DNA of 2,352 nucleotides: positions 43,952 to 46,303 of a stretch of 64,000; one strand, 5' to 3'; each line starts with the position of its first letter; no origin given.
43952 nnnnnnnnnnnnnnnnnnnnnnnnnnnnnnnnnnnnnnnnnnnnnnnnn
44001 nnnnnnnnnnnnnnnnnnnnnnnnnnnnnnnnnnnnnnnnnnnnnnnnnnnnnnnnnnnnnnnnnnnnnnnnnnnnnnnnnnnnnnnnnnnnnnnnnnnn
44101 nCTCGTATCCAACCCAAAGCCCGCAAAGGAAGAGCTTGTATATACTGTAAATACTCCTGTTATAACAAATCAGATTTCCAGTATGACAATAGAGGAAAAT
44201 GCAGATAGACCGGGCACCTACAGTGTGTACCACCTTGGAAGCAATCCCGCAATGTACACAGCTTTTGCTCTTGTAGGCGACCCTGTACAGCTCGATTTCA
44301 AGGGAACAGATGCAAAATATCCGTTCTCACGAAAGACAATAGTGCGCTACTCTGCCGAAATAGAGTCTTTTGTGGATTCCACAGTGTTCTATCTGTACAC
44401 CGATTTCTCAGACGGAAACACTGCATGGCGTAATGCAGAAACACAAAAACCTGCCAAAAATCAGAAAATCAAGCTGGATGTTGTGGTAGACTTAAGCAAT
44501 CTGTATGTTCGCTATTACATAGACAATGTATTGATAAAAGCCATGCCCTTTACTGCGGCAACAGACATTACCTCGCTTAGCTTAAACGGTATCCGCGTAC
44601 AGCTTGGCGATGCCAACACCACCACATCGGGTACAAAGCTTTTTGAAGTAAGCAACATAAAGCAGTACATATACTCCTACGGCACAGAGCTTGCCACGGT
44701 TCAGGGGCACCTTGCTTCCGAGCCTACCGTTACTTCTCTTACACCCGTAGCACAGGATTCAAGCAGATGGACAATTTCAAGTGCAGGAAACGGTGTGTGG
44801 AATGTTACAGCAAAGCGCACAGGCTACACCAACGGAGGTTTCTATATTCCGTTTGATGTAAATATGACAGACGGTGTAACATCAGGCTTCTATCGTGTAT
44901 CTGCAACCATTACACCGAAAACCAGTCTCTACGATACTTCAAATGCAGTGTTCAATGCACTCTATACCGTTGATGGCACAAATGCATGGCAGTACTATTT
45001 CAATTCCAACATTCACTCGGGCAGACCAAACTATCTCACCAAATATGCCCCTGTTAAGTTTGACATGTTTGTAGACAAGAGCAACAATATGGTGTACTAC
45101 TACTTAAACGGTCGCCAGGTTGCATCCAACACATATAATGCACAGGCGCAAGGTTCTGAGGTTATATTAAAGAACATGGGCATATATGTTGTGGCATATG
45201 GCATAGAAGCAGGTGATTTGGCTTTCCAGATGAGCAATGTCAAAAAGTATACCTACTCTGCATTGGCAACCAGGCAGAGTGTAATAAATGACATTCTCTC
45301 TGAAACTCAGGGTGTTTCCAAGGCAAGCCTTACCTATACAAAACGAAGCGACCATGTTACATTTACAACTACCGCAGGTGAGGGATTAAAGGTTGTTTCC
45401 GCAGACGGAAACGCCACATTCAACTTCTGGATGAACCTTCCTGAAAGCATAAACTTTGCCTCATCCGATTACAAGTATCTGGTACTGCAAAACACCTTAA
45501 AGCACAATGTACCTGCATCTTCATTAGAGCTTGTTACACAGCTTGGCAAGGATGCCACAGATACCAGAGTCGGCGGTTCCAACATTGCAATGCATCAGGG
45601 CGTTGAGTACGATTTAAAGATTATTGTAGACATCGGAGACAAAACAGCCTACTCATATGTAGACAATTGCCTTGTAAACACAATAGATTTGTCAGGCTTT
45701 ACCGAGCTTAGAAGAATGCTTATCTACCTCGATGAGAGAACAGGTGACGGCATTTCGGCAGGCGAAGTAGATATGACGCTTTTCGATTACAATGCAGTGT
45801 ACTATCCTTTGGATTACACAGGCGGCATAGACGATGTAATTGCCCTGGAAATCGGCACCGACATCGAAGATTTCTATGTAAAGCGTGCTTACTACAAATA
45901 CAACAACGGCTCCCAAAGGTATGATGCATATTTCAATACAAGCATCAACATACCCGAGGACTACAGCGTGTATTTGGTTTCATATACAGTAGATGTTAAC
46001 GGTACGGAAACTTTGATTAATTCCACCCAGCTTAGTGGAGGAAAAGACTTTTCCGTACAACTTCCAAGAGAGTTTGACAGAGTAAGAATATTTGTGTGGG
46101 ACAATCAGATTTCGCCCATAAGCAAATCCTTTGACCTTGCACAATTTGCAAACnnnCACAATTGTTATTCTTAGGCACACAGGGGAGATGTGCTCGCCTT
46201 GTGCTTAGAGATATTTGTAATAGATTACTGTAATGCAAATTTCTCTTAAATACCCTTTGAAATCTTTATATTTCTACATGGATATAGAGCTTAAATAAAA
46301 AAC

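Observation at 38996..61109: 22-kb block of secreted multi-module proteins with two SLH anchors: candidate S-layer-tethered polysaccharide-degrading apparatus made largely of unassigned modules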

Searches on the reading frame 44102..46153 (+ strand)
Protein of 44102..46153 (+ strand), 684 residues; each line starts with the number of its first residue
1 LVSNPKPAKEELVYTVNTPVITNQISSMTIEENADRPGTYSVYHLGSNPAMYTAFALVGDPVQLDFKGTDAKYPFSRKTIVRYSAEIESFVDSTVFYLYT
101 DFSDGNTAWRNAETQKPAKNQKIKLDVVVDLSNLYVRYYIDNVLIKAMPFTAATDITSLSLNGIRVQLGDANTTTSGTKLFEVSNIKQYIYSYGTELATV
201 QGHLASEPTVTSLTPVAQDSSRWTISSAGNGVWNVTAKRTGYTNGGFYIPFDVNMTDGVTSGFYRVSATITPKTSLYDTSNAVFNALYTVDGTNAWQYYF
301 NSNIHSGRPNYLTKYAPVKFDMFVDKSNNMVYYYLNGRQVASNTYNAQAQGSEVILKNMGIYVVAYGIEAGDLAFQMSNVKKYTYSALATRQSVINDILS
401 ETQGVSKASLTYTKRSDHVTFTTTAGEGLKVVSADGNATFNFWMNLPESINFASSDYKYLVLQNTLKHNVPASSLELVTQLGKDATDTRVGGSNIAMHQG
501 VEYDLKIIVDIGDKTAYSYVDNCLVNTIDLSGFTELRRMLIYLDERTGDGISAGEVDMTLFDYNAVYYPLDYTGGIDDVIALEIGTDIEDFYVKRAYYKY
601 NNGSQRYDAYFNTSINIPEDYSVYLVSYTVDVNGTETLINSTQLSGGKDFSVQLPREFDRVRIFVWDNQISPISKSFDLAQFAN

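Call 40: search_protein_families(library=pfam, proteins=[window:44102-46153:+], max_evalue=1)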
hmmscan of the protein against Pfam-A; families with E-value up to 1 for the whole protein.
seq(684 aa): 2 families
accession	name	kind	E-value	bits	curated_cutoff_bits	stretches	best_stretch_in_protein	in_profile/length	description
PF09116.15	gp45-slide_C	-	0.037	14.5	25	1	428-462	52-85/105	gp45 sliding clamp, C terminal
PF03642.18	MAP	-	0.044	14.6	24.3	0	375-417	18-57/88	MAP domain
